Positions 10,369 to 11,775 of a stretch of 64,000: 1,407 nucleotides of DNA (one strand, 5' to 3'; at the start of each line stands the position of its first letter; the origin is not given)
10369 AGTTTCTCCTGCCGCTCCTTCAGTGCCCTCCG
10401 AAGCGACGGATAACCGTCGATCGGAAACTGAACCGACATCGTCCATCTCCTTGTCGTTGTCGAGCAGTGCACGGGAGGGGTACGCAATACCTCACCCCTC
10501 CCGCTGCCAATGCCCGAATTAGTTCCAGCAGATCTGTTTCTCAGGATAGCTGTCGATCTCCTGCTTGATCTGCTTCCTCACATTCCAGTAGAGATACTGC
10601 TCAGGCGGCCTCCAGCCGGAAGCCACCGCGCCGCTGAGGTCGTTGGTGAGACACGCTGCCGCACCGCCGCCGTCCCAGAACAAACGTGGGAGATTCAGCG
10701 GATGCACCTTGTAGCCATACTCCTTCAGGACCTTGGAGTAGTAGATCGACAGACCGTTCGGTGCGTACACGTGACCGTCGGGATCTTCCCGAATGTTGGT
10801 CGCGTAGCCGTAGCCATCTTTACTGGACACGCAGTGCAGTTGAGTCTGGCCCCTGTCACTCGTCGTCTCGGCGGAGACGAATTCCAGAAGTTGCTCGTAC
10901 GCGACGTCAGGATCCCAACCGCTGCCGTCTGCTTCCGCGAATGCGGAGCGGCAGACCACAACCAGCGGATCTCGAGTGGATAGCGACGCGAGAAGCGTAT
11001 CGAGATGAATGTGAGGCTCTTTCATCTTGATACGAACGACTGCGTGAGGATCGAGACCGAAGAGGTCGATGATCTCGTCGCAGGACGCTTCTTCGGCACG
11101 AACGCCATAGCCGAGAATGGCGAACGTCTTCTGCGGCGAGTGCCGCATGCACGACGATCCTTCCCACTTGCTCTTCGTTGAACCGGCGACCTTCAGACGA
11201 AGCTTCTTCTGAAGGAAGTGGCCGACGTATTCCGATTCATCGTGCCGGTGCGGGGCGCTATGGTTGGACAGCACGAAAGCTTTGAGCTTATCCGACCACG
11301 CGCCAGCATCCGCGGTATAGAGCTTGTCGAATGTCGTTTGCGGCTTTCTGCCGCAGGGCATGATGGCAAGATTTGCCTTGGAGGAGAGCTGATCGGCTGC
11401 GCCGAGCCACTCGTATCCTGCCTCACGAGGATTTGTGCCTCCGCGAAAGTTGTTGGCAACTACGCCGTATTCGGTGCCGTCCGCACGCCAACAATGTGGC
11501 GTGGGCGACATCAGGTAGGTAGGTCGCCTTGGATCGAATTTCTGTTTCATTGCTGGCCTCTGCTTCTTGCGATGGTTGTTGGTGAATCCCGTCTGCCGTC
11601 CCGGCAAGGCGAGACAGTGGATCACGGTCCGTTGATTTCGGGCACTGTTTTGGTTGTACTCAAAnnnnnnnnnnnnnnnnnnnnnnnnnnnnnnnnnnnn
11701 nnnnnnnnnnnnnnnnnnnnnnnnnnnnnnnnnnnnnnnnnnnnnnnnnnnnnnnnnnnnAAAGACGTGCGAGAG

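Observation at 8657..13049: argG and argH separated by a GME-superfamily hydrolase and small ORFs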

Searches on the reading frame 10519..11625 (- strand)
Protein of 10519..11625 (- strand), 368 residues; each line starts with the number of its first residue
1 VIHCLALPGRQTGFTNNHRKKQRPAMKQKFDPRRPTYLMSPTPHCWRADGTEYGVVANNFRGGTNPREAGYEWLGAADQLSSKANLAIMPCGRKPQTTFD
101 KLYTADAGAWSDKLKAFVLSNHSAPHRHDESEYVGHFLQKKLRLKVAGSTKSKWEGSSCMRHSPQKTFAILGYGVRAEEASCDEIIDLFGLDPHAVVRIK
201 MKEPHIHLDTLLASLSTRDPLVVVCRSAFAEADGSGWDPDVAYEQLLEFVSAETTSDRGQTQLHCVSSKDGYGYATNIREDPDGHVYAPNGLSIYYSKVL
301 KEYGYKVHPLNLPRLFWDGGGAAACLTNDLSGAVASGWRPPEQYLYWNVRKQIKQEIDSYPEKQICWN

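Call 3: search_protein_families(library=pfam, proteins=[window:10519-11625:-], max_evalue=0.1)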
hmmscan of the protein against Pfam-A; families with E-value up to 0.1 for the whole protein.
window:10519-11625:- (368 aa): 1 family
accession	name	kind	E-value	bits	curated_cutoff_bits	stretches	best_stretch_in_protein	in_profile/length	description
PF19420.4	DDAH_eukar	-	0.052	13.2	23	0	97-227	56-194/291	N,N dimethylarginine dimethylhydrolase, eukaryotic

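Call 4: search_protein_families(library=ncbifam, proteins=[window:10519-11625:-], max_evalue=0.1)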
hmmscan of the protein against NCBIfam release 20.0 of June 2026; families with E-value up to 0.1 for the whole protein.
window:10519-11625:- (368 aa): 2 families
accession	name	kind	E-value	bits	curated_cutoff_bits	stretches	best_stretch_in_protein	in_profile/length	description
NF045659.1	DiMArgaseDdahMtb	equivalog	2.4e-06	27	300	1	100-232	84-207/283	dimethylargininase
NF052232.1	Arg_dihydro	equivalog_domain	0.00042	19.7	450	1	69-217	35-176/266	arginine dihydrolase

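Call 6: find_homologous_proteins(query=window:10519-11553:-)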
Query window:10519-11553:- (344 aa): 9 proteins with E <= 0.001 among 3216 candidates.
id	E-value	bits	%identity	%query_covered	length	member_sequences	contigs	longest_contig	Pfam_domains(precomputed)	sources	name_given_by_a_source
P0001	9.5e-241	816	100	100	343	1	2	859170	-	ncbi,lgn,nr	ncbi:MAG: hypothetical protein HYS26_03575 [Candidatus Kaiserbacteria bacterium]|nr:MAG: hypothetica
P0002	4.3e-162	557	70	100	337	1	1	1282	-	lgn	-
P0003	1.2e-152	526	65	100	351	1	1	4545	-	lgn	-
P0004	4.5e-133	462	61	96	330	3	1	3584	-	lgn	-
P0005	5.1e-111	389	53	97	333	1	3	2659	-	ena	-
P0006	2.9e-95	337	50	97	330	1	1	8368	PF19420.6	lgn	-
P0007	6.8e-84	300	48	96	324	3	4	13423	PF19420.6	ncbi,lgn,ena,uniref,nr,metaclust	ncbi:hypothetical protein A3A40_02135 [Candidatus Kaiserbacteria bacterium RIFCSPLOWO2_01_FULL_54_20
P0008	2.2e-72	262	43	96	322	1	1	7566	-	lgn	-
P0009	1.1e-69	253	50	73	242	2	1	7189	-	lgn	-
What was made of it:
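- Checked: It is 100% identical to an NCBI hypothetical protein, HYS26_03575, of a Candidatus Kaiserbacteria MAG (call 6).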

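Call 10: search_solved_structures(query=A1, max_evalue=10, show_alignments=3)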
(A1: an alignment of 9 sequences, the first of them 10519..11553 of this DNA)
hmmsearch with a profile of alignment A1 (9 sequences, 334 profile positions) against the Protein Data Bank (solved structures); distinct sequences matched with E-value up to 10: 6.
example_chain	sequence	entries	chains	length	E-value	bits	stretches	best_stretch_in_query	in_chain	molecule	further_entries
6jv0_A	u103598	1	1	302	2.1e-11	46.8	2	38-187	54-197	Sll1336 protein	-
6juz_A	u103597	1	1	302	3.8e-11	46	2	38-187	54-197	Sll1336 protein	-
6juy_A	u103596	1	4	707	3.5e-10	42.8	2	38-188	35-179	Sll1336 protein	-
6jv1_A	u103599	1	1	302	9.3e-10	41.4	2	38-187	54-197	Sll1336 protein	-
6lrf_A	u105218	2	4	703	5.9e-09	38.8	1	41-303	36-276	Alr4995 protein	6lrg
6lrh_A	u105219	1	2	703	2.1e-07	33.7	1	41-303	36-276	Alr4995 protein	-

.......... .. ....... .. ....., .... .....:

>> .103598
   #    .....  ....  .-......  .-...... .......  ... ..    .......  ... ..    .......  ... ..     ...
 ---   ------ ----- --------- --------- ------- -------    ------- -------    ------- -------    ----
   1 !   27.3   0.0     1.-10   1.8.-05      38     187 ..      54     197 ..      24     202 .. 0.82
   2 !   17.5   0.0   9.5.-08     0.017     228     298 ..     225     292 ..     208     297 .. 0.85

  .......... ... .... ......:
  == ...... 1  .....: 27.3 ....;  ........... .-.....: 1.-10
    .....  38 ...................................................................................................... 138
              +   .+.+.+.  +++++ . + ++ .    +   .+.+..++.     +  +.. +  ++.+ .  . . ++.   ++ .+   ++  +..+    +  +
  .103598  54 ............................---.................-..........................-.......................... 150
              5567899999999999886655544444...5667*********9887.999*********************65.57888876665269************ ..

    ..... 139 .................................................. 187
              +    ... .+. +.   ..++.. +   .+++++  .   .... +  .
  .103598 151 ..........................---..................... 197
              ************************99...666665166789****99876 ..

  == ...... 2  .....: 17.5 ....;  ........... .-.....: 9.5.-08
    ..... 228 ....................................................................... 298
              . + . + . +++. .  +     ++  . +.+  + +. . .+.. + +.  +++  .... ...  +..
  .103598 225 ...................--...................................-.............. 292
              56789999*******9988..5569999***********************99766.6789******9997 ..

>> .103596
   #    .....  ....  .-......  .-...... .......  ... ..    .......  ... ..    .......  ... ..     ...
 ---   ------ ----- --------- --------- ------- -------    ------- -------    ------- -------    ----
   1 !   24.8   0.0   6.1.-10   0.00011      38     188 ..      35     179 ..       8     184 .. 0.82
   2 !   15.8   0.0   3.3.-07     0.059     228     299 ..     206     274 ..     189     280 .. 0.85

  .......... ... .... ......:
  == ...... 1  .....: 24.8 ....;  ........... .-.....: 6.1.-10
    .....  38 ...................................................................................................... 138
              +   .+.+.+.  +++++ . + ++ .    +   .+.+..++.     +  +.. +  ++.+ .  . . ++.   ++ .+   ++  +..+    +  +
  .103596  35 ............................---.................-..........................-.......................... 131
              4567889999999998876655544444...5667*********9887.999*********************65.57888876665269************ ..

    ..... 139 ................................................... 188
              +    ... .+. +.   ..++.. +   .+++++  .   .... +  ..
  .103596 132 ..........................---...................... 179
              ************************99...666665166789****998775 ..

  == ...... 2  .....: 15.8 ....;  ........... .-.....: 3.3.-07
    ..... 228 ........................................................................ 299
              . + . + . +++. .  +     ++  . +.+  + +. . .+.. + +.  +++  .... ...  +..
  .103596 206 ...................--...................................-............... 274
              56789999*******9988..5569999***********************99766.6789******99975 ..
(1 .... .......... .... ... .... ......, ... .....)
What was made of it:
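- The protein has Asp81 where ArgZ has Asn71 (call 10).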

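Call 11: find_encoding_contigs(protein=P0007, flank=8000, max_places=4)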
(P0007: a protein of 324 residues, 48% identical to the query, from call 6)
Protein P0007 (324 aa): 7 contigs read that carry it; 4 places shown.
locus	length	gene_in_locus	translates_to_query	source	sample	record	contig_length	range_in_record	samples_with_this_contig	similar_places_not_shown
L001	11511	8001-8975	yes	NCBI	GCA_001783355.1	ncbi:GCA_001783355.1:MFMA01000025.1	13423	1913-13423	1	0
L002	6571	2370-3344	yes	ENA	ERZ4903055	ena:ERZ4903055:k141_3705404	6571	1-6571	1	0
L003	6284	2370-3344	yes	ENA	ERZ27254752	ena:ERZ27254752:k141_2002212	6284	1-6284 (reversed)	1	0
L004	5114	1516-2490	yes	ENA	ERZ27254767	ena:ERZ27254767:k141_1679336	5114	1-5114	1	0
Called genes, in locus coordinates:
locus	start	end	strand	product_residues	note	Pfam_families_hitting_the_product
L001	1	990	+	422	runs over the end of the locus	PF02812:ELFV_dehydrog_N, PF00208:ELFV_dehydrog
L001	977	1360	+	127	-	PF07681:DoxX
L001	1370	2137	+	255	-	PF00459:Inositol_P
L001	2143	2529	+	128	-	PF06210:DUF1003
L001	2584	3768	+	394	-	PF00155:Aminotran_1_2, PF01041:DegT_DnrJ_EryC1, PF00266:Aminotran_5, PF01053:Cys_Met_Meta_PP (weak)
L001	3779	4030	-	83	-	-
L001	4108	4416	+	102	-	PF01371:Trp_repressor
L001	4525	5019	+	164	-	-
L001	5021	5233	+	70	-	-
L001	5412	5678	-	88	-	PF01047:MarR (weak), PF01022:HTH_5, PF13601:HTH_34 (weak)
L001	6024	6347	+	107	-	-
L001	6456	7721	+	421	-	PF00764:Arginosuc_synth, PF20979:Arginosuc_syn_C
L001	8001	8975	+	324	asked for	PF19420:DDAH_eukar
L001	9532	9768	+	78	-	-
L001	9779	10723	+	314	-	PF02729:OTCace_N, PF00185:OTCace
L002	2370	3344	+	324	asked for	PF19420:DDAH_eukar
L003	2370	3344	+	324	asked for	PF19420:DDAH_eukar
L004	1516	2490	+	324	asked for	PF19420:DDAH_eukar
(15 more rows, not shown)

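Call 12: find_encoding_contigs(protein=P0006, flank=8000, max_places=3)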
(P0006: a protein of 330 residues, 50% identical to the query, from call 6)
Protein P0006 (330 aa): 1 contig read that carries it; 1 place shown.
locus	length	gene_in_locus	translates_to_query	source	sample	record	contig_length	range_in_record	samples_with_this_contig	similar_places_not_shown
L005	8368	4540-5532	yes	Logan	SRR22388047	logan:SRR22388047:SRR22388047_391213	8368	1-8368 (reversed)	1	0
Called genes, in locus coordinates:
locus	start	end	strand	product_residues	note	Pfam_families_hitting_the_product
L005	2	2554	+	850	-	?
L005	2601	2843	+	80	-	PF18929:DUF5678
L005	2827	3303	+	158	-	-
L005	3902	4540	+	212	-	-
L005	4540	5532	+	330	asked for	PF19420:DDAH_eukar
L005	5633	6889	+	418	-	PF00764:Arginosuc_synth, PF20979:Arginosuc_syn_C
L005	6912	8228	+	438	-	PF00206:Lyase_1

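Call 13: find_encoding_contigs(protein=P0008, flank=8000, max_places=3)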
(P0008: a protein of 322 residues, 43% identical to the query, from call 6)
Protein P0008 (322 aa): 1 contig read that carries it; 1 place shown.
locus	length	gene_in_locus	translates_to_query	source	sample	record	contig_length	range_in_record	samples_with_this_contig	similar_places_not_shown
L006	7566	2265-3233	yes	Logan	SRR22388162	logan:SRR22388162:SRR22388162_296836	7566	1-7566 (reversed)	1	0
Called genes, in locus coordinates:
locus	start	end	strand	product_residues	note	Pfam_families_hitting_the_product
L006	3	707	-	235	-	?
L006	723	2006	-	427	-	PF01546:Peptidase_M20, PF07687:M20_dimer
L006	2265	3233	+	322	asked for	-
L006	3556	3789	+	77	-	-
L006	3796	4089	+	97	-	-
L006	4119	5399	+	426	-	PF00206:Lyase_1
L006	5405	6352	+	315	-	PF02729:OTCace_N, PF00185:OTCace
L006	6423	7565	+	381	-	?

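Call 14: find_encoding_contigs(protein=P0009, flank=8000, max_places=3)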
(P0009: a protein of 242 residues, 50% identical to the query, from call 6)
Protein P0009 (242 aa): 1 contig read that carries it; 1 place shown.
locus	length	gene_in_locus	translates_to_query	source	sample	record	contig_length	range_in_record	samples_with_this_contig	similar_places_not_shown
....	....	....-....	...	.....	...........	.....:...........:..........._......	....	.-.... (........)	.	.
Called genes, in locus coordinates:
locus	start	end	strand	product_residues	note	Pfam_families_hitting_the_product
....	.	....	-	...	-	?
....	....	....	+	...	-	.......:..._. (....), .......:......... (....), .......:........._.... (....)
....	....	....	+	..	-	-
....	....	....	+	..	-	-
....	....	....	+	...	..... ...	-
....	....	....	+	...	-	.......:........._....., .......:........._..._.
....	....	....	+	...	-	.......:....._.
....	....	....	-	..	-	-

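Call 15: find_encoding_contigs(protein=P0003, flank=8000, max_places=3)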
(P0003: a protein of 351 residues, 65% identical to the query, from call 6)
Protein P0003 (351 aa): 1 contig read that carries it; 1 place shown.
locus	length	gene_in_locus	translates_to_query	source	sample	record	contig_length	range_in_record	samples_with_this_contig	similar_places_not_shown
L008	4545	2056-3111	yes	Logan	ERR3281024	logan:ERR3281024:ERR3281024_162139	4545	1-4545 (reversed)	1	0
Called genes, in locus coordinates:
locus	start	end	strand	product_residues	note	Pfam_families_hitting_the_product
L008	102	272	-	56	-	-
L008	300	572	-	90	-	PF18893:DUF5652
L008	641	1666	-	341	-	PF01546:Peptidase_M20, PF07687:M20_dimer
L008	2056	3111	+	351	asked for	-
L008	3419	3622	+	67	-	-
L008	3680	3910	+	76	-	-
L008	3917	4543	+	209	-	?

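Call 16: find_encoding_contigs(protein=P0004, flank=8000, max_places=3)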
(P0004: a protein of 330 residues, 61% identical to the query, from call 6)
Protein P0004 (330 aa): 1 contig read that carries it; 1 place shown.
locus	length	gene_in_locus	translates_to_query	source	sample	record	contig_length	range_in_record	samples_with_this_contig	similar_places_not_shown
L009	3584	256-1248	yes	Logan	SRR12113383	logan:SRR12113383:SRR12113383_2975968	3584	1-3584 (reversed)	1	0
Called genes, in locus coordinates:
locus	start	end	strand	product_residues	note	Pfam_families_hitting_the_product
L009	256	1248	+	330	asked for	-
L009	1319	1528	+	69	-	-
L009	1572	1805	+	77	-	-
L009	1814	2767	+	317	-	PF02729:OTCace_N, PF00185:OTCace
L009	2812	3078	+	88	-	PF01541:GIY-YIG, PF10544:T5orf172 (weak)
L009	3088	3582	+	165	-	?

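Call 17: find_encoding_contigs(protein=P0005, flank=8000, max_places=3)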
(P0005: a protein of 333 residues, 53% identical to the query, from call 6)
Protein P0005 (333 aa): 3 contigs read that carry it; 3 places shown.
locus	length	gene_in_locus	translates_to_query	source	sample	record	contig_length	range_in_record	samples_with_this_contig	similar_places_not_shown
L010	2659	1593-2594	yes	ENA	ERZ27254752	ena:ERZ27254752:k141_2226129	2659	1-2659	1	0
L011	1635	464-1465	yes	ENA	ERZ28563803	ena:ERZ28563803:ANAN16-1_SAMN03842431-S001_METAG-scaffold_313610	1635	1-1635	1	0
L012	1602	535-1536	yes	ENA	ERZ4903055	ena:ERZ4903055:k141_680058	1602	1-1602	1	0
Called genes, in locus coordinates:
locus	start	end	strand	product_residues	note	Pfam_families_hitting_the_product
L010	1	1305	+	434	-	?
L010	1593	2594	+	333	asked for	-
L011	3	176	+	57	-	?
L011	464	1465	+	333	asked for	-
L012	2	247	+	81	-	?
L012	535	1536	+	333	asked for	-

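Call 18: predict_structure(alignment_id=A1)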
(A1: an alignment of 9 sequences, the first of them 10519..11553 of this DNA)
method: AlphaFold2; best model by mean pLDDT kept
length: 344 residues; sequences in the alignment: 9
mean_pLDDT: 79.8   pTM: 0.81
mean pLDDT of the five models: 79.8, 79.0, 77.7, 76.3, 59.6
residues with pLDDT >= 90: 109; 70-90: 148; 50-70: 75; < 50: 12
segments of 3 or more residues with pLDDT < 50: 24-27, 295-300
pLDDT, mean of each block of 10 residues (from residue 1): 85 81 52 57 83 86 78 56 87 88 76 92 93 84 91 90 94 86 76 87 86 91 90 76 70 68 67 84 72 52 81 93 92 81 50
secondary structure, 60 per line:
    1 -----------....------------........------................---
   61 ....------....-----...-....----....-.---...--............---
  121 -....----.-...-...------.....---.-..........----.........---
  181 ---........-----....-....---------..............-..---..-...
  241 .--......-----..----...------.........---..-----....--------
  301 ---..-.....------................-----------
elements in order: E12-15 H28-35 H42-57 E61-64 H71-74 E84-87 E92-95 H106-117 E122-125 E136-138 E145-149 H155-164 E172-177 H184-187 E188-191 E197-200 H215-228 E238-241 H244-249 E261-263 H270-278 H289-292 H307-311 H322-333
